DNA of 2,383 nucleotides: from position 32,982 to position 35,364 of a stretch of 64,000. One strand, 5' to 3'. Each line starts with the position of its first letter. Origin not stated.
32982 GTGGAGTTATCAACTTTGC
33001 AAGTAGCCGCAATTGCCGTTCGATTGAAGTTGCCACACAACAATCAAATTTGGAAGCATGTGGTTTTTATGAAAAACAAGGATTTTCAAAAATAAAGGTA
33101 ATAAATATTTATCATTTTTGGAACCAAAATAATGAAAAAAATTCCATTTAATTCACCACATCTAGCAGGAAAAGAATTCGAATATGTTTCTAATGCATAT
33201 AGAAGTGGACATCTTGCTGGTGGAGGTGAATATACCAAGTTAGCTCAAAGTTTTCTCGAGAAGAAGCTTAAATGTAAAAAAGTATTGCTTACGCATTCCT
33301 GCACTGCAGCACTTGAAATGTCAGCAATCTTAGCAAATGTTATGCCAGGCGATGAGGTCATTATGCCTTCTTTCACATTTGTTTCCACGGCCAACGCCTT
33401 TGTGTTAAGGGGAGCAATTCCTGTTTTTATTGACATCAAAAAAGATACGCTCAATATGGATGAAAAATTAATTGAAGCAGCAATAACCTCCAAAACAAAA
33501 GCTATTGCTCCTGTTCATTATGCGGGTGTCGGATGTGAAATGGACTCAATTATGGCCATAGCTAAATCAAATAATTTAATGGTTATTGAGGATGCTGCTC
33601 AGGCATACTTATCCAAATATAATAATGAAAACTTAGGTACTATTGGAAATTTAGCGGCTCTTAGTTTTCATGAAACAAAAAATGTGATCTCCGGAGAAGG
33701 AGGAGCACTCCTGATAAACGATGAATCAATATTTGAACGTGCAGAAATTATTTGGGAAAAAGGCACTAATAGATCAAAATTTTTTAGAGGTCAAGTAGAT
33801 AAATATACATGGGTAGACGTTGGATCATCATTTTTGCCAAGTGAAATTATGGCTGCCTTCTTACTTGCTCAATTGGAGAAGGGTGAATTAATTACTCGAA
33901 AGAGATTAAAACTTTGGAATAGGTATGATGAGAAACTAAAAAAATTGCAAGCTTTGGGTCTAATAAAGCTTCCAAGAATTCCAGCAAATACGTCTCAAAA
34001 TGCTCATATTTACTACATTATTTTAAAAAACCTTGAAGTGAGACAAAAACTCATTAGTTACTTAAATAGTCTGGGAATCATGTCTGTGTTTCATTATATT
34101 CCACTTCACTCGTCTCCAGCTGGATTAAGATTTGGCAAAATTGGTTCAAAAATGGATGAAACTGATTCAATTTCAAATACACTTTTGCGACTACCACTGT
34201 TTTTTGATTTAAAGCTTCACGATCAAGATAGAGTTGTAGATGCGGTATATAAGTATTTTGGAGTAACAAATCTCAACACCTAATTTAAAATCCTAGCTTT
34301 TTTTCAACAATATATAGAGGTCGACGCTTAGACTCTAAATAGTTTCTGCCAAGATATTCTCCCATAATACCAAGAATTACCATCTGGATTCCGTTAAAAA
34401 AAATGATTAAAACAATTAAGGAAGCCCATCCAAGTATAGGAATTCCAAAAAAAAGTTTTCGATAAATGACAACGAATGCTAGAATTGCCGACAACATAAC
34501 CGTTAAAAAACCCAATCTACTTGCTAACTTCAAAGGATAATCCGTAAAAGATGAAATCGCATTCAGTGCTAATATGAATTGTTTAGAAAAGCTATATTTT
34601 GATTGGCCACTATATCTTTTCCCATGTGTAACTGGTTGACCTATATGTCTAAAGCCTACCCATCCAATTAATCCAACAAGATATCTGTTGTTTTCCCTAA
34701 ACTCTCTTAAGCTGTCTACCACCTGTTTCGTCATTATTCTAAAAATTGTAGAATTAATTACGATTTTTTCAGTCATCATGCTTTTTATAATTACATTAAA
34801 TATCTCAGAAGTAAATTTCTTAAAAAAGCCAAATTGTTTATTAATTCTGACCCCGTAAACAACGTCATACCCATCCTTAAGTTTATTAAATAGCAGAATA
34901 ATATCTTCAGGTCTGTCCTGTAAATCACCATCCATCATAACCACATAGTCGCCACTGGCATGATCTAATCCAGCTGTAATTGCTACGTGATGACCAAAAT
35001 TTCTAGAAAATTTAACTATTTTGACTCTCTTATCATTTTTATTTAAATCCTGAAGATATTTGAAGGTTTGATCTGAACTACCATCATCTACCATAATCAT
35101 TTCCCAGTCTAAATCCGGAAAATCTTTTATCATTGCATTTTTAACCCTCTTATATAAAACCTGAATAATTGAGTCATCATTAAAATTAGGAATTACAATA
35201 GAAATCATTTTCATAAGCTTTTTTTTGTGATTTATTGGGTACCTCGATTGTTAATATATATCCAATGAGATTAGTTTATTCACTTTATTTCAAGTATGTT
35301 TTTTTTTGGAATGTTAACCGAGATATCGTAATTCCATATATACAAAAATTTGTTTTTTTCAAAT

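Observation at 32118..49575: AT-rich glycan cassette of about 17 kb, bounded by a duplicated wzt 5' end: candidate serotype-switching island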

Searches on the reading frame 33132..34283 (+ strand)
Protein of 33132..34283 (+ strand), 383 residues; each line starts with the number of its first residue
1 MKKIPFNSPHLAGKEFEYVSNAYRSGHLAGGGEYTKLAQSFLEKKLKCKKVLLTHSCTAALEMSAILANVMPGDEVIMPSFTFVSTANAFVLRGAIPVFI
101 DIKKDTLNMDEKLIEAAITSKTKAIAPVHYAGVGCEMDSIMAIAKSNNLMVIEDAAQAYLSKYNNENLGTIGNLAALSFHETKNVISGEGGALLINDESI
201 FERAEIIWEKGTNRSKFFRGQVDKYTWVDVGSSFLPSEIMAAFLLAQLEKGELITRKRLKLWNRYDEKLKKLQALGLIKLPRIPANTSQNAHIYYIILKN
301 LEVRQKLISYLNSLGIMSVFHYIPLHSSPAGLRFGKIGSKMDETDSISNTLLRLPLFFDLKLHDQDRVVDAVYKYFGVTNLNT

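Call 7: search_protein_families(library=pfam, proteins=[window:33132-34283:+], max_evalue=0.01)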
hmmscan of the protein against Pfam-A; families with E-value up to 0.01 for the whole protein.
window:33132-34283:+ (383 aa): 4 families
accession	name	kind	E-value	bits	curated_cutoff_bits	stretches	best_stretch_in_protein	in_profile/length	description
PF01041.23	DegT_DnrJ_EryC1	-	5.4e-85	286.2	19.8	1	13-372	5-359/360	DegT/DnrJ/EryC1/StrS aminotransferase family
PF00155.27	Aminotran_1_2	-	4.9e-08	33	19.7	1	33-126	46-151/361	Aminotransferase class I and II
PF00266.25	Aminotran_5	-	0.00017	21.1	21.5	1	49-162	62-183/371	Aminotransferase class-V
PF01053.26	Cys_Met_Meta_PP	-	0.009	15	27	0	47-155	66-174/381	Cys/Met metabolism PLP-dependent enzyme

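Call 11: search_protein_families(library=ncbifam, proteins=[window:33132-34283:+], max_evalue=0.001)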
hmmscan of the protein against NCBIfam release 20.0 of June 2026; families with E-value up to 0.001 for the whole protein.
window:33132-34283:+ (383 aa): 24 families
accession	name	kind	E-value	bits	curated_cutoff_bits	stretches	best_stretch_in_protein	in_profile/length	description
NF008687.0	PRK11706.1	equivalog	3.5e-178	592.1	375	1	3-376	1-374/375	dTDP-4-amino-4,6-dideoxygalactose transaminase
TIGR02379.1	ECA_wecE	subfamily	2.4e-172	572.9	434.85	1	4-376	2-375/376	dTDP-4-amino-4,6-dideoxy-D-glucose transaminase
TIGR03588.1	PseC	equivalog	6.8e-65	219.4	423.5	1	4-375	2-379/380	UDP-4-amino-4,6-dideoxy-N-acetyl-beta-L-altrosamine transaminase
NF008658.2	PRK11658.1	equivalog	3.6e-64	216.8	631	1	4-374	5-375/379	UDP-4-amino-4-deoxy-L-arabinose aminotransferase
TIGR04181.1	NHT_00031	hypoth_equivalog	7.2e-57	192.9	420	1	4-355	1-357/359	LegC family aminotransferase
NF011936.0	PRK15407.1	equivalog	2.6e-39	135.1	423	1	10-376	43-436/440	lipopolysaccharide biosynthesis protein RfbH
TIGR04427.1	PLP_DesI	equivalog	1.1e-35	123.5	650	1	40-371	59-378/390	dTDP-4-dehydro-6-deoxyglucose aminotransferase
NF005816.0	PRK07682.1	equivalog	3.4e-11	42.4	620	1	49-166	91-213/390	aminotransferase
NF005817.0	PRK07683.1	equivalog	1e-10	40.9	575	1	26-159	62-205/387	aminotransferase A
NF041364.1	GntC_guanitoxin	equivalog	8.2e-08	31.5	415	1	45-160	57-179/356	guanitoxin biosynthesis PLP-dependent (S)-gamma-hydroxy-L-arginine cyclodehydratase GntC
NF004621.0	PRK05957.1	equivalog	9.6e-08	31.1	498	1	49-161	90-206/389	pyridoxal phosphate-dependent aminotransferase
NF009079.0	PRK12414.1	subfamily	1.4e-07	30.9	481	1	50-125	92-166/384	methionine aminotransferase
NF006488.0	PRK08912.1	equivalog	1.5e-07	30.7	498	1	49-126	88-164/387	aminotransferase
NF006569.0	PRK09082.1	subfamily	4.6e-07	29.3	420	1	42-154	85-202/386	methionine aminotransferase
NF004975.0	PRK06348.1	equivalog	4.9e-07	29.1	549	1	47-161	88-208/384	pyridoxal phosphate-dependent aminotransferase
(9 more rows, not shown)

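Call 37: search_solved_structures(query=window:33132-34283:+, show_alignments=1, max_evalue=1e-20)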
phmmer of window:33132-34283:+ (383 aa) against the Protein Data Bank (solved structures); distinct sequences matched with E-value up to 1e-20: 49.
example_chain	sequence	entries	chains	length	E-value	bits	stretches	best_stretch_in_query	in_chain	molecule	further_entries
6blg_A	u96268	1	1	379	2.2e-136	457.8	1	3-376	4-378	dTDP-4-amino-4,6-dideoxygalactose transaminase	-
4piw_A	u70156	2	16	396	5.9e-135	453.1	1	3-376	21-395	TDP-4-keto-6-deoxy-D-glucose transaminase family protein | dTDP-4-amino-4,6-dideoxygalactose transaminase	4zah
3bn1_A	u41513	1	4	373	1.6e-44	155.7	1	3-372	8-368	Perosamine synthetase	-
3dr7_A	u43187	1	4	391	1.8e-44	155.4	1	3-372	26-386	Putative perosamine synthetase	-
3dr4_A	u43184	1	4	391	1.2e-43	152.7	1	3-372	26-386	Putative perosamine synthetase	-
8sng_A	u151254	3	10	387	5.4e-43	150.6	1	4-376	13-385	UDP-4-amino-4-deoxy-L-arabinose--oxoglutarate aminotransferase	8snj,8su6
3frk_A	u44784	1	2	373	9.1e-43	149.8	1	69-372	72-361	QdtB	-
4lc3_A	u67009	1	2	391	3.1e-42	148.1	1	4-373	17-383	Putative UDP-4-amino-4-deoxy-l-arabinose--oxoglutarate aminotransferase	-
1mdo_A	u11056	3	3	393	9.3e-42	146.5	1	4-377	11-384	ArnB aminotransferase | UDP-4-amino-4-deoxy-L-arabinose--oxoglutarate aminotransferase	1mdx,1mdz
7b0d_A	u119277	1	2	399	3.9e-41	144.5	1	54-380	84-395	Glutamine--scyllo-inositol transaminase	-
4oca_A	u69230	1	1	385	8.2e-41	143.4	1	4-377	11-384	UDP-4-amino-4-deoxy-L-arabinose--oxoglutarate aminotransferase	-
7b0m_AAA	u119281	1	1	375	1e-40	143.1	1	4-265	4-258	Sugar aminotransferase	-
5uid_A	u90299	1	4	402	4.4e-39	137.7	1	8-369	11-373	Aminotransferase TlmJ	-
5k8b_A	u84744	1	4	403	5.1e-39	137.5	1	23-260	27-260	8-amino-3,8-dideoxy-alpha-D-manno-octulosonate transaminase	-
6ewj_A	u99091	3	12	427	3.4e-38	134.8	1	3-369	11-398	Putative capsular polysaccharide biosynthesis protein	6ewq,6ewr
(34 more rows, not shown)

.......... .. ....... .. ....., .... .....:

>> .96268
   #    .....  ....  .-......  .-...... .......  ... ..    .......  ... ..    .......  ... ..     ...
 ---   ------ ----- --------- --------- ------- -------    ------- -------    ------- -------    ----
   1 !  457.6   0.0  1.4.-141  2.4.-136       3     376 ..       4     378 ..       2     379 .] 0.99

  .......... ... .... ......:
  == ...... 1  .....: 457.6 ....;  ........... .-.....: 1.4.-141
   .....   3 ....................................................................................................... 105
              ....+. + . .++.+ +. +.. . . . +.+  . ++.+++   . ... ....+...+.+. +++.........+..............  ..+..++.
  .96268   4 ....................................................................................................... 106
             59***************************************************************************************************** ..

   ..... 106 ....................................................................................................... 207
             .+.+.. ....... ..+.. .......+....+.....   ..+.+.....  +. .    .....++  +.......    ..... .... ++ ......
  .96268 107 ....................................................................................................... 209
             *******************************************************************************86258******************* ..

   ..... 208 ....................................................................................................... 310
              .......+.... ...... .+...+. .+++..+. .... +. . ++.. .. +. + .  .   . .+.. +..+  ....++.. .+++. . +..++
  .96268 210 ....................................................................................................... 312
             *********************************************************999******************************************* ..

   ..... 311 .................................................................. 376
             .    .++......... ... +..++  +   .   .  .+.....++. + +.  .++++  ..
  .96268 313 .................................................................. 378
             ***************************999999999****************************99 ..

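Call 38: find_homologous_proteins(query=window:33132-34283:+, max_evalue=1e-30)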
Query window:33132-34283:+ (383 aa): 8000 proteins with E <= 1e-30 among 8000 candidates; the best 120 are listed.
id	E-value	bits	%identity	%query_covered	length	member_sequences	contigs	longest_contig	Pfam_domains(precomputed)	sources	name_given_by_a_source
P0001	6.6e-251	849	100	100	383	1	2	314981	PF00155.28,PF01041.24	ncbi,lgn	-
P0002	2.2e-158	545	64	98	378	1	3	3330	PF00155.28,PF01041.24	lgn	-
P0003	4.8e-158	544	66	98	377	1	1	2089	PF00155.28,PF01041.24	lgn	-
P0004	5.5e-158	544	65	97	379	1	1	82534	PF00155.28,PF01041.24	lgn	-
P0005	2.0e-156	539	63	98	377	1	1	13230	PF00155.28,PF00266.26,PF01212.28,PF01041.24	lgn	-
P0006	2.7e-156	538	64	97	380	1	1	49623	PF00155.28,PF01041.24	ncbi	-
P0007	2.9e-156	538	63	97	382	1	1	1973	PF00155.28,PF00266.26,PF01041.24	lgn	-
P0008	3.3e-156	538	64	98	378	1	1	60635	PF00155.28,PF00266.26,PF01041.24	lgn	-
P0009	4.6e-156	537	64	98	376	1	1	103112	PF00155.28,PF00266.26,PF01041.24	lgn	-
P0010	1.4e-155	536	63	98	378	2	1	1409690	PF00155.28,PF01041.24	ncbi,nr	ncbi:MAG TPA: dTDP-4-amino-4,6-dideoxygalactose transaminase [Vitreimonas sp.]|nr:dTDP-4-amino-4,6-d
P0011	2.5e-155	535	63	99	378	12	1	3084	PF00155.28,PF01041.24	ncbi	ncbi:MAG: dTDP-4-amino-4,6-dideoxygalactose transaminase [Pseudanabaenaceae cyanobacterium]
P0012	2.7e-155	535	63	98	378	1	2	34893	PF00155.28,PF01041.24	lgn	-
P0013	3.0e-155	535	63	97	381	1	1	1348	PF00155.28,PF00266.26,PF01041.24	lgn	-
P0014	6.0e-155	534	62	98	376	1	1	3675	PF01041.24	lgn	-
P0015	8.1e-155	533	62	97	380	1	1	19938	PF00155.28,PF01041.24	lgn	-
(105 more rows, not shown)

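Call 89: find_encoding_contigs(protein=P0004, flank=8000, max_places=2)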
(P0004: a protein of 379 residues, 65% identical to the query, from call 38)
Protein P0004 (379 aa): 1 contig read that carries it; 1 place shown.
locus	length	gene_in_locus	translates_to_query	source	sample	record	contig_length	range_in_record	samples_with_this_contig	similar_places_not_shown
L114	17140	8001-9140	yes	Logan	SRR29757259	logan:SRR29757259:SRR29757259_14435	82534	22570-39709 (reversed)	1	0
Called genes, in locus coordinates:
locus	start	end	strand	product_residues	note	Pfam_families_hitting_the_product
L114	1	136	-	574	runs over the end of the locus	PF13231:PMT_2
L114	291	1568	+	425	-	-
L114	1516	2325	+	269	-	PF13641:Glyco_tranf_2_3 (weak), PF00535:Glycos_transf_2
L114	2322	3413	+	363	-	PF13439:Glyco_transf_4, PF20706:GT4-conflict, PF00534:Glycos_transf_1, PF13692:Glyco_trans_1_4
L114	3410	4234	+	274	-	PF00535:Glycos_transf_2, PF10111:Glyco_tranf_2_2, PF13641:Glyco_tranf_2_3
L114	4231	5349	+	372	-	PF13439:Glyco_transf_4, PF13579:Glyco_trans_4_4, PF20706:GT4-conflict, PF00534:Glycos_transf_1, PF13692:Glyco_trans_1_4, PF13524:Glyco_trans_1_2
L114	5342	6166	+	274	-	PF01209:Ubie_methyltran, PF01135:PCMT (weak), PF02353:CMAS (weak), PF13489:Methyltransf_23, PF13649:Methyltransf_25, PF13847:Methyltransf_31, PF08241:Methyltransf_11, PF08242:Methyltransf_12, +4 more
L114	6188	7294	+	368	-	PF02350:Epimerase_2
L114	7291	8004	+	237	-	PF00583:Acetyltransf_1, PF13673:Acetyltransf_10, PF13508:Acetyltransf_7, PF08445:FR47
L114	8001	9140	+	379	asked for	PF01041:DegT_DnrJ_EryC1, PF00155:Aminotran_1_2 (weak)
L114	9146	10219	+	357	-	PF00535:Glycos_transf_2, PF10111:Glyco_tranf_2_2 (weak), PF13641:Glyco_tranf_2_3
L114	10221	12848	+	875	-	PF11847:GT-C_AftD (faint)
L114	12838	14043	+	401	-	PF00534:Glycos_transf_1, PF13692:Glyco_trans_1_4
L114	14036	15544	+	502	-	PF00535:Glycos_transf_2, PF10111:Glyco_tranf_2_2, PF13506:Glyco_transf_21, PF13641:Glyco_tranf_2_3, PF13632:Glyco_trans_2_3, PF07021:MetW, PF13489:Methyltransf_23, PF13847:Methyltransf_31, +3 more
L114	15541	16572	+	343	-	PF00535:Glycos_transf_2, PF10111:Glyco_tranf_2_2, PF13506:Glyco_transf_21, PF13641:Glyco_tranf_2_3, PF13632:Glyco_trans_2_3 (weak)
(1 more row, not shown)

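Call 90: find_encoding_contigs(protein=P0006, flank=8000, max_places=2)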
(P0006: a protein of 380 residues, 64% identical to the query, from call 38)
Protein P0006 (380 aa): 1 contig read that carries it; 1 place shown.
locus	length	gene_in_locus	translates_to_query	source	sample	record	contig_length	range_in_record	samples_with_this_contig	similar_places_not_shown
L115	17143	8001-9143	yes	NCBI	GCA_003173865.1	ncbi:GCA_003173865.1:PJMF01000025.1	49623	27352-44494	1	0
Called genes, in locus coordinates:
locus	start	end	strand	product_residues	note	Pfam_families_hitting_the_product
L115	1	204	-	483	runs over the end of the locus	PF13231:PMT_2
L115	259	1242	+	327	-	PF00106:adh_short (weak), PF04321:RmlD_sub_bind (weak), PF01073:3Beta_HSD, PF01370:Epimerase, PF02719:Polysacc_synt_2 (faint), PF16363:GDP_Man_Dehyd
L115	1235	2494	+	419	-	-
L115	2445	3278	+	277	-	PF00535:Glycos_transf_2, PF13641:Glyco_tranf_2_3 (weak)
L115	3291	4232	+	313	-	PF01370:Epimerase, PF04321:RmlD_sub_bind (weak), PF16363:GDP_Man_Dehyd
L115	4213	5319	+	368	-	PF02350:Epimerase_2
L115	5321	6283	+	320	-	PF13524:Glyco_trans_1_2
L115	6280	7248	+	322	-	PF03385:STELLO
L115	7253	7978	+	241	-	PF13302:Acetyltransf_3 (weak), PF00583:Acetyltransf_1, PF13673:Acetyltransf_10, PF13508:Acetyltransf_7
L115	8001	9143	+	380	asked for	PF00155:Aminotran_1_2, PF01041:DegT_DnrJ_EryC1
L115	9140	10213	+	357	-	PF00535:Glycos_transf_2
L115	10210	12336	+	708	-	-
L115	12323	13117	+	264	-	PF03269:DUF268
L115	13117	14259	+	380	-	PF00534:Glycos_transf_1, PF13692:Glyco_trans_1_4, PF26337:Gtf3_C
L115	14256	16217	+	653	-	PF01833:TIG (weak)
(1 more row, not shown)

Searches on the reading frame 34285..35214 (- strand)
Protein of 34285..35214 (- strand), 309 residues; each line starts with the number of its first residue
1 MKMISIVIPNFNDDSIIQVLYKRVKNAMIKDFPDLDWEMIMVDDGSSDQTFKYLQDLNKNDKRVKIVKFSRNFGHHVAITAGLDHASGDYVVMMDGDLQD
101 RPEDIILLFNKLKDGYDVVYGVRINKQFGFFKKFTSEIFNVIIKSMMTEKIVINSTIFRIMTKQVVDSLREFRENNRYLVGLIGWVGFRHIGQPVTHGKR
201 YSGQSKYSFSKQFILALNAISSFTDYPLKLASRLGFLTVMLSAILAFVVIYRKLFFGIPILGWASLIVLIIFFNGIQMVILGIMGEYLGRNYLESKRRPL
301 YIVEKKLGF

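Call 7: search_protein_families(library=pfam, proteins=[window:34285-35214:-], max_evalue=0.01)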
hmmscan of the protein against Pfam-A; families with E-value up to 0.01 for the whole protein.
window:34285-35214:- (309 aa): 3 families
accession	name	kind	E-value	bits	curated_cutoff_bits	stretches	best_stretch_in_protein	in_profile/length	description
PF00535.33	Glycos_transf_2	-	1.6e-30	106.6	23.3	1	5-167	1-165/168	Glycosyl transferase family 2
PF10111.15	Glyco_tranf_2_2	-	1.5e-05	25.1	27.3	1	6-97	2-91/276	Glycosyltransferase like family 2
PF13641.12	Glyco_tranf_2_3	-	0.00046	20.7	27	1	4-97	3-96/230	Glycosyltransferase like family 2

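Call 11: search_protein_families(library=ncbifam, proteins=[window:34285-35214:-], max_evalue=0.001)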
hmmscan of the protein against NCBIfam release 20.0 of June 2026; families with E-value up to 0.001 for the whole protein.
window:34285-35214:- (309 aa): 26 families (the best 25 are shown)
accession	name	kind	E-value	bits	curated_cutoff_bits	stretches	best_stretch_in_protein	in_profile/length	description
NF047588.1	GlcsyltransPgfSStrep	equivalog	5e-70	236.2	500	1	4-305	3-304/308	glycosyltransferase PgfS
NF007986.1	PRK10714.1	equivalog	1.4e-55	188.6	529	1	2-305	6-310/316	undecaprenyl-phosphate 4-deoxy-4-formamido-L-arabinose transferase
NF047683.1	TeichurnBiosyTuaG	equivalog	7.9e-17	61.7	400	1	3-104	7-103/252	teichuronic acid biosynthesis protein TuaG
TIGR03937.1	PgaC_IcaA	equivalog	2.2e-16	59.8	422.3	1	2-98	45-136/407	poly-beta-1,6-N-acetyl-D-glucosamine synthase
NF050050.1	ProtGlycPglI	equivalog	3.1e-14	53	500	1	2-126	2-122/306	GalNAc(5)-diNAcBac-PP-undecaprenol beta-1,3-glucosyltransferase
NF041875.1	EPS_EpsD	equivalog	7.5e-11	42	370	1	4-103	1-95/325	exopolysaccharide biosynthesis glycosyltransferase EpsD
NF007482.0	PRK10073.1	equivalog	7.5e-11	41.6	423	1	2-99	6-97/334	glycosyltransferase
TIGR04182.1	glyco_TIGR04182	equivalog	3.1e-10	39.9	325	1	5-169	3-159/293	S-layer glycoprotein N-glycosyltransferase AglJ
NF058614.1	PPMAGASynPpgS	equivalog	6e-09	35.7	370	1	6-129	4-119/226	polyprenyl-phospho-N-acetylgalactosaminyl synthase PpgS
NF053739.1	GlytfEpsEBac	equivalog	1e-08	34.5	450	1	36-119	30-116/265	glycosyltransferase EpsE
NF007453.0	PRK10018.1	equivalog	6e-08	32.7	382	1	3-107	7-106/280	colanic acid biosynthesis glycosyltransferase WcaA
NF038302.1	EPS_HpsE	equivalog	1.5e-07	30.7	300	1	4-103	3-102/307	hormogonium polysaccharide biosynthesis glycosyltransferase HpsE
TIGR03965.1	mycofact_glyco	equivalog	1.9e-07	30.3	280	1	3-105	75-172/467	mycofactocin biosynthesis glycosyltransferase MftF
TIGR04017.1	WcaA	equivalog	2.6e-07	30.5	495.75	1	3-107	6-105/279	colanic acid biosynthesis glycosyltransferase WcaA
TIGR04242.1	nodulat_NodC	equivalog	2.6e-07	30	550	1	4-114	50-158/395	chitooligosaccharide synthase NodC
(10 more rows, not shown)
